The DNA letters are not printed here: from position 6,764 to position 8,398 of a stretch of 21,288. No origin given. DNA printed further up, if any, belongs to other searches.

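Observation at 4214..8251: carB reads straight into a full-length dapF-like gene: a 1345-aa CarB-DapF fusion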

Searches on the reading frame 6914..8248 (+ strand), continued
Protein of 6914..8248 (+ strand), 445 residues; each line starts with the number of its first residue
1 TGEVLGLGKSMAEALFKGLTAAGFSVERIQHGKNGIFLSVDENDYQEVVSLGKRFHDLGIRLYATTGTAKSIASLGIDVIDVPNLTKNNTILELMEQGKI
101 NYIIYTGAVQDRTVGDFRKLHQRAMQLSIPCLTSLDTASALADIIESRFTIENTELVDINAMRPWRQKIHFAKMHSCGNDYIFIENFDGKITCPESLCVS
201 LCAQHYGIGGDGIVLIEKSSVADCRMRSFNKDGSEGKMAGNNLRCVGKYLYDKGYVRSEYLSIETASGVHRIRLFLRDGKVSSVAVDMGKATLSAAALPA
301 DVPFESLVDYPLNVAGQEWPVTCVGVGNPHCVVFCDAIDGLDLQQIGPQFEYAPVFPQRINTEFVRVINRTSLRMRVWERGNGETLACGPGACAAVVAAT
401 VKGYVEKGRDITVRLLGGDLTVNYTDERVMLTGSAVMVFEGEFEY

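Call 73: fold_search(model_id=the predicted structure, library=pdb)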
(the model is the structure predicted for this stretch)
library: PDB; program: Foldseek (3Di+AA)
matches with E <= 10: 1356; with E <= 0.001: 136
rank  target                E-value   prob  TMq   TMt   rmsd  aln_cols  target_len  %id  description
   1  2otn_A                2.1e-34  1.00  0.58  0.85   2.9       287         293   38  Crystal structure of the catalytically active form of diaminopimelate epimerase from Bacillus anthracis (released 2008-03-04)
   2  9mro_A                1.5e-33  1.00  0.58  0.91   2.1       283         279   41  Crystal structures of a cyanobacterial DAP epimerase bound to either D,L-aziDAP or D,L-alpha-methyl DAP (released 2025-07-16)
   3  8qzy_A                2.0e-32  1.00  0.55  0.87   2.9       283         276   34  Structural and biochemical characterization of diaminopimelate epimerase from Pseudomonas aeruginosa (released 2024-11-06)
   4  2otn_B                4.1e-31  1.00  0.51  0.76   4.2       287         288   37  Crystal structure of the catalytically active form of diaminopimelate epimerase from Bacillus anthracis (released 2008-03-04)
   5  3ejx_A                7.7e-31  1.00  0.57  0.86   2.5       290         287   39  Crystal structure of diaminopimelate epimerase from Arabidopsis thaliana in complex with LL-AziDAP (released 2009-02-17)
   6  3ejx_B                1.1e-30  1.00  0.57  0.87   2.5       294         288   39  Crystal structure of diaminopimelate epimerase from Arabidopsis thaliana in complex with LL-AziDAP (released 2009-02-17)
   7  3ejx_D                1.2e-30  1.00  0.58  0.84   2.6       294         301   39  Crystal structure of diaminopimelate epimerase from Arabidopsis thaliana in complex with LL-AziDAP (released 2009-02-17)
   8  8qzy_B                2.3e-30  1.00  0.56  0.88   2.7       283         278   34  Structural and biochemical characterization of diaminopimelate epimerase from Pseudomonas aeruginosa (released 2024-11-06)
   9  2q9h                  2.5e-29  1.00  0.54  0.86   2.9       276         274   32  Crystal structure of the C73S mutant of diaminopimelate epimerase (released 2007-10-23)
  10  2q9j                  1.0e-28  1.00  0.54  0.84   3.1       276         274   32  Crystal structure of the C217S mutant of diaminopimelate epimerase (released 2007-10-23)
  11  1bwz                  1.0e-28  1.00  0.54  0.85   3.0       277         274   32  DIAMINOPIMELATE EPIMERASE FROM HEMOPHILUS INFLUENZAE (released 1998-12-16)
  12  5ha4_A                1.1e-28  1.00  0.57  0.88   2.5       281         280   32  Structure of a diaminopimelate epimerase from Acinetobacter baumannii (released 2016-01-27)
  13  4ijz_A                1.1e-28  1.00  0.54  0.86   3.0       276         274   33  Crystal structure of diaminopimelate epimerase from Escherichia coli (released 2013-02-20)
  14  5ha4_B                1.4e-28  1.00  0.58  0.89   2.5       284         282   32  Structure of a diaminopimelate epimerase from Acinetobacter baumannii (released 2016-01-27)
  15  6d13_A                3.5e-28  1.00  0.56  0.88   2.7       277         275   32  Crystal structure of E.coli RppH-DapF complex (released 2018-05-23)
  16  7vdy_A                6.6e-28  1.00  0.57  0.87   2.4       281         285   31  Crystal structure of O-ureidoserine racemase (released 2021-12-15)
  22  7vdy_B                5.3e-27  1.00  0.57  0.90   2.2       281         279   30  Crystal structure of O-ureidoserine racemase (released 2021-12-15)
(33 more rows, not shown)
